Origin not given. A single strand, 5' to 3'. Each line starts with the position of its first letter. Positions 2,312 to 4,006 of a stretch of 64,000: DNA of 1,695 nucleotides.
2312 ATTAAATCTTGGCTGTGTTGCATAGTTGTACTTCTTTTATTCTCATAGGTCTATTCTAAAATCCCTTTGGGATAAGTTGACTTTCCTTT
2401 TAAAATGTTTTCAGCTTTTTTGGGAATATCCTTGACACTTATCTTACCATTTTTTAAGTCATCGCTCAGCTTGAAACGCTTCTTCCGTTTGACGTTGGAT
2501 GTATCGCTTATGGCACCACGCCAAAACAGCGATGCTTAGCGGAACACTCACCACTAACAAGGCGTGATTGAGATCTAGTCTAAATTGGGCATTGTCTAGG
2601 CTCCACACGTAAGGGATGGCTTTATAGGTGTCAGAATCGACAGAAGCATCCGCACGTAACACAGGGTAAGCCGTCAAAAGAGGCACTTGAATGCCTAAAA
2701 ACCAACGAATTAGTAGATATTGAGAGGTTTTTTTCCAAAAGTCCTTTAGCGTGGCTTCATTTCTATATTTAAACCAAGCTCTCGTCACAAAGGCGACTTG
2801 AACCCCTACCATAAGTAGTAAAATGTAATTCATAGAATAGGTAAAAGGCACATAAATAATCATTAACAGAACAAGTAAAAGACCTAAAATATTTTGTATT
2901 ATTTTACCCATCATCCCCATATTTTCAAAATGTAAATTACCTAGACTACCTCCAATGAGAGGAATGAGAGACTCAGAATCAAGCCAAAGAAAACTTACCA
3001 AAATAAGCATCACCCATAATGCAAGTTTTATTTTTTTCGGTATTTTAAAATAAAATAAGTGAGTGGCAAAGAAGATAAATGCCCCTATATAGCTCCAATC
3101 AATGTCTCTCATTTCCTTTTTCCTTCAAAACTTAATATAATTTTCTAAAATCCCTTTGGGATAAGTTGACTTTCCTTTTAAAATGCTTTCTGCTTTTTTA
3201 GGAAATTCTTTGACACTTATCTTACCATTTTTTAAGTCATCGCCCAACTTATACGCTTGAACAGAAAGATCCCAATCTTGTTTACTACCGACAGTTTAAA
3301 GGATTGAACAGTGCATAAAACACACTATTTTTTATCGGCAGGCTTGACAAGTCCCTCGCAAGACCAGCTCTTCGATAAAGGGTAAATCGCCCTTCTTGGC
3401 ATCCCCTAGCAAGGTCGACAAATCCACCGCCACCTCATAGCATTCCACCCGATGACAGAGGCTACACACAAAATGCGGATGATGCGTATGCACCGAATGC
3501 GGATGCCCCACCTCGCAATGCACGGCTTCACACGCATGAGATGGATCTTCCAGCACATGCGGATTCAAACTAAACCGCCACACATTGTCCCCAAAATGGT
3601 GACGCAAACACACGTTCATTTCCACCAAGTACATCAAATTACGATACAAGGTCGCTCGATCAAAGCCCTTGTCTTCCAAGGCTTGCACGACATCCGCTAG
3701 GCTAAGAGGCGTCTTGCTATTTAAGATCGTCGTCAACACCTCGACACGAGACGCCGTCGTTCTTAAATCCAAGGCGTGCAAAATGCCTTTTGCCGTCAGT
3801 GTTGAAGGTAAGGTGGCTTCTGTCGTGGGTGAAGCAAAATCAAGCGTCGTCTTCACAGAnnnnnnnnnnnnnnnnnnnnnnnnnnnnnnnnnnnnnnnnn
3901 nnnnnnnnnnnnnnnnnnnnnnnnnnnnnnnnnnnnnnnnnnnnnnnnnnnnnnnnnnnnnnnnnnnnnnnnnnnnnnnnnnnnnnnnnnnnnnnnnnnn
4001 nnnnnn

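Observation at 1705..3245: Tandemly duplicated AT-rich membrane-protein cassette with mosaic conservation (identical 5' flank and 3' coding end, divergent middle) beside a Fur-family regulator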

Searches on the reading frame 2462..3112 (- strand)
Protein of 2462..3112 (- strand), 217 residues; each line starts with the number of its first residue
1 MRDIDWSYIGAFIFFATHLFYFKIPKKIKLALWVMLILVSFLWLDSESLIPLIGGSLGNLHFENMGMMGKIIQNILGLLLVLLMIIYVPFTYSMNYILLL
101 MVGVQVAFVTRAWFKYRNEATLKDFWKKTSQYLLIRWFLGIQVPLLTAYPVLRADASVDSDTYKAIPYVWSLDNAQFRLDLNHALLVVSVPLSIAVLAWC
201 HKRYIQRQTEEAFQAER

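Call 7: search_protein_families(library=pfam, proteins=[window:2462-3112:-], max_evalue=1)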
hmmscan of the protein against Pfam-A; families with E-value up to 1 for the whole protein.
window:2462-3112:- (217 aa): 1 family
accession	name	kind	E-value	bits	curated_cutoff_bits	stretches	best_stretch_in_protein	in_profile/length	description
PF02656.20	DUF202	-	0.3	12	23.4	1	179-209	37-67/68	Domain of unknown function (DUF202)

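Call 18: search_protein_representatives(protein=window:2462-3112:-)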
Query: 217 residues. Proteins with E-value up to 0.001 (for the whole library): 6; up to 1e-10: 5; up to 1e-30: 1. The best 6 are listed.
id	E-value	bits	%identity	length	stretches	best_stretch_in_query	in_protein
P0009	7.2e-76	270.9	60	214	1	2-208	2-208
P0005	5.7e-28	114.4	43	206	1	9-208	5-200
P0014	4.8e-20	88.5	39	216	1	77-207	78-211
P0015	8.9e-20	87.6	41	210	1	74-207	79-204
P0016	6.0e-18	81.6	36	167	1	64-208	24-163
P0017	2.0e-08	50.5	33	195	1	88-209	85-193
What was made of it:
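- The family is also absent outside one order: 6 clusters at 50% identity among 1.84 billion proteins (call 18).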

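Call 26: search_protein_families(library=ncbifam, proteins=[window:2462-3112:-], max_evalue=5)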
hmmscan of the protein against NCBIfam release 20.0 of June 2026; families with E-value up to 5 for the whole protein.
window:2462-3112:- (217 aa): 0 families

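Call 37: search_protein_families(library=phrogs, proteins=[window:2462-3112:-], max_evalue=1)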
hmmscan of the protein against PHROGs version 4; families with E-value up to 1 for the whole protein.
window:2462-3112:- (217 aa): 1 family
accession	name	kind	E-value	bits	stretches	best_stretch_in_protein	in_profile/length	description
phrog_30876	-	unknown function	0.031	15.6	1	52-82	10-40/77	-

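Call 38: search_protein_families(library=padloc, proteins=[window:2462-3112:-], max_evalue=1)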
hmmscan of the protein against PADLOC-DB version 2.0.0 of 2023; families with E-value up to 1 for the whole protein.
window:2462-3112:- (217 aa): 0 families

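Call 41: predict_structure(alignment_id=A4)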
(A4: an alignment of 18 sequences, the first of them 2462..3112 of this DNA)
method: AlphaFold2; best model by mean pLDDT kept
length: 217 residues; sequences in the alignment: 18
mean_pLDDT: 71.8   pTM: 0.34
mean pLDDT of the five models: 71.8, 67.2, 67.1, 66.4, 64.9
residues with pLDDT >= 90: 3; 70-90: 141; 50-70: 56; < 50: 17
segments of 3 or more residues with pLDDT < 50: 48-60
pLDDT, mean of each block of 10 residues (from residue 1): 59 78 82 77 53 40 67 78 77 72 80 88 87 82 70 58 55 61 72 81 87 78
secondary structure, 60 per line:
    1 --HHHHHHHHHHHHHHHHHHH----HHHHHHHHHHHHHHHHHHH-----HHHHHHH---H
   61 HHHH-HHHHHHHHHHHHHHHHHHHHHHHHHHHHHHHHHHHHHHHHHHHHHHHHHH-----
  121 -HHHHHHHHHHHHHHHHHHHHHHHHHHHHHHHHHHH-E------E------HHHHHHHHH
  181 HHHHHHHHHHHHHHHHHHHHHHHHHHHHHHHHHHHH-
elements in order: H3-21 H26-44 H50-56 H60-64 H66-115 H122-156 H172-216

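Call 52: search_protein_families(library=pfam, alignment_id=A4, max_evalue=10)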
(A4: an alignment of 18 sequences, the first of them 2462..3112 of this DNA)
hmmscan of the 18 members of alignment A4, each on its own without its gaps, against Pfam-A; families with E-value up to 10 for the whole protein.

A. member 1, window:2462-3112:- (217 aa): 3 families
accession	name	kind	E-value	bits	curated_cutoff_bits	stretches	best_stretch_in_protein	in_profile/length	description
PF02656.20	DUF202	-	0.3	12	23.4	1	179-209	37-67/68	Domain of unknown function (DUF202)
PF13789.11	DUF4181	-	1.5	9.8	25.4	1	70-126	32-91/108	Domain of unknown function (DUF4181)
PF11127.14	YgaP-like_TM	-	4.2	8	25.3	1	63-105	3-42/66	Inner membrane protein YgaP-like, transmembrane domain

B. families by the number of members that match (of 18 scanned): 9 families
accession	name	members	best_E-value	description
PF03208.24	PRA1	3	0.21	PRA1 family protein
PF17629.7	DUF5510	2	0.25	Family of unknown function (DUF5510)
PF02656.20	DUF202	2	0.3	Domain of unknown function (DUF202)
PF13789.11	DUF4181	2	0.44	Domain of unknown function (DUF4181)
PF09973.14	DUF2208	1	0.007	Predicted membrane protein (DUF2208)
PF14990.11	DUF4516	1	0.07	Domain of unknown function (DUF4516)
PF07760.16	DUF1616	1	0.15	Protein of unknown function (DUF1616)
PF19529.4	DUF6057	1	0.27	Family of unknown function (DUF6057)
PF11127.14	YgaP-like_TM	1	4.2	Inner membrane protein YgaP-like, transmembrane domain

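Call 74: find_related_loci(query=A4, collection=metagenome_contigs, flank=4000)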
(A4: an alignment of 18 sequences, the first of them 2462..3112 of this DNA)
Query A4 (217 aa) in metagenome_contigs; peptide patterns used: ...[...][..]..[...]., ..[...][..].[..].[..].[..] (x = any residue, [..] = any of these).
124 stretches matched a pattern, but none encodes a relative of the query by tblastn (E <= 1e-3).

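Call 75: find_related_loci(query=A4, collection=viral_contigs, flank=4000)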
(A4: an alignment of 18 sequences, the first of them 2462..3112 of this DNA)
Query A4 (217 aa) in viral_contigs; peptide patterns used: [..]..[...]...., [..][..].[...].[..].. (x = any residue, [..] = any of these).
21 stretches matched a pattern, but none encodes a relative of the query by tblastn (E <= 1e-3).

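Call 90: search_solved_structures(query=A4, max_evalue=10)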
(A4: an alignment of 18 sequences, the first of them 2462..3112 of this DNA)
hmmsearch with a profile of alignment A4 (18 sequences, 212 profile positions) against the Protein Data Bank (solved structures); distinct sequences matched with E-value up to 10: 0.

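Call 91: fold_search(model_id=the predicted structure, library=pdb)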
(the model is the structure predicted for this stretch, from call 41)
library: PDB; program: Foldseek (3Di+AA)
matches with E <= 10: 6; with E <= 0.001: 0
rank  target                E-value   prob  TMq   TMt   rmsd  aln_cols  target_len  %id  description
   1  9qja_A                5.0e+00  0.10  0.26  0.14  17.5       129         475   17  Structure of the transmembrane domain of full-length Ist2 at low resolution (released 2025-09-03)
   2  8c1s_C                7.7e+00  0.06  0.25  0.32   6.9       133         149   14  Transmembrane domain of resting state homomeric GluA2 F231A mutant AMPA receptor in complex with TARP gamma 2 (released 2023-08-30)
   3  7abk                  7.7e+00  0.05  0.15  0.16  28.4        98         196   14  Helical structure of PspA (released 2021-08-04)
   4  7egm_A                8.7e+00  0.05  0.17  0.29  20.7        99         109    9  The SRM module of SWI/SNF-nucleosome complex (released 2022-01-12)
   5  8hdv_A                9.3e+00  0.04  0.16  0.23  17.7        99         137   13  De novo design cavitated protein without predefined topology (released 2023-01-18)
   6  3fec_A                9.9e+00  0.13  0.12  0.04   2.5        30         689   27  Crystal structure of human Glutamate Carboxypeptidase III (GCPIII/NAALADase II), pseudo-unliganded (released 2009-08-25)
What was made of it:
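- Tried and rejected: The M structure model was too uncertain (pTM 0.34) to interpret (calls 41, 91).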

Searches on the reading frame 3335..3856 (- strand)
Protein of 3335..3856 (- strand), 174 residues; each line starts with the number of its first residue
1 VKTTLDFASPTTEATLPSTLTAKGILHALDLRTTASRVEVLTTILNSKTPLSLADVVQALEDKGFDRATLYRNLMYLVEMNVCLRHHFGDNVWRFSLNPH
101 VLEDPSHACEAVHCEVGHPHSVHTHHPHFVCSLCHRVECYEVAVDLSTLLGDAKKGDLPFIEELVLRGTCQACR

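Call 7: search_protein_families(library=pfam, proteins=[window:3335-3856:-], max_evalue=1)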
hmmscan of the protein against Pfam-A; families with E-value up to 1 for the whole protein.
window:3335-3856:- (174 aa): 2 families
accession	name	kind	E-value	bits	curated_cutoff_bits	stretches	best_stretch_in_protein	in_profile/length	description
PF01475.25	FUR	-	1.2e-08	35.6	23.1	1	30-99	3-75/121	Ferric uptake regulator family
PF08100.18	Dimerisation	-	0.041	14.1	25.6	1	34-87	24-74/93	O-methyltransferase dimerisation domain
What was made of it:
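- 3332..3856 (-): Fur-family regulator gene. It is an upstream, co-directional neighbour and not part of the module, but no terminator separates it from M_B. PF01475 at 35.6 bits (call 7).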

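Call 26: search_protein_families(library=ncbifam, proteins=[window:3335-3856:-], max_evalue=5)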
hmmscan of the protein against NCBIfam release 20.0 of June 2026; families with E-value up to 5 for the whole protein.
window:3335-3856:- (174 aa): 5 families
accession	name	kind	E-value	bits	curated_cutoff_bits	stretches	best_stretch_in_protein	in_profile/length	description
NF052545.1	TransRegPerRClab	equivalog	2.6e-05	24.2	180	2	24-99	6-83/138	transcriptional regulator PerR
NF051892.1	TransRegFurBacil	equivalog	7e-05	22.9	220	1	26-109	12-98/149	ferric iron uptake transcriptional regulator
NF005061.0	PRK06474.1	equivalog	0.05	13.5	121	1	32-82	8-56/178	hypothetical protein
NF053606.1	Sta1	subfamily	0.082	13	80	1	36-86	21-67/100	Sta1 family transcriptional regulator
NF006999.0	PRK09462.1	equivalog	0.22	11.1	146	1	28-95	10-80/148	ferric iron uptake transcriptional regulator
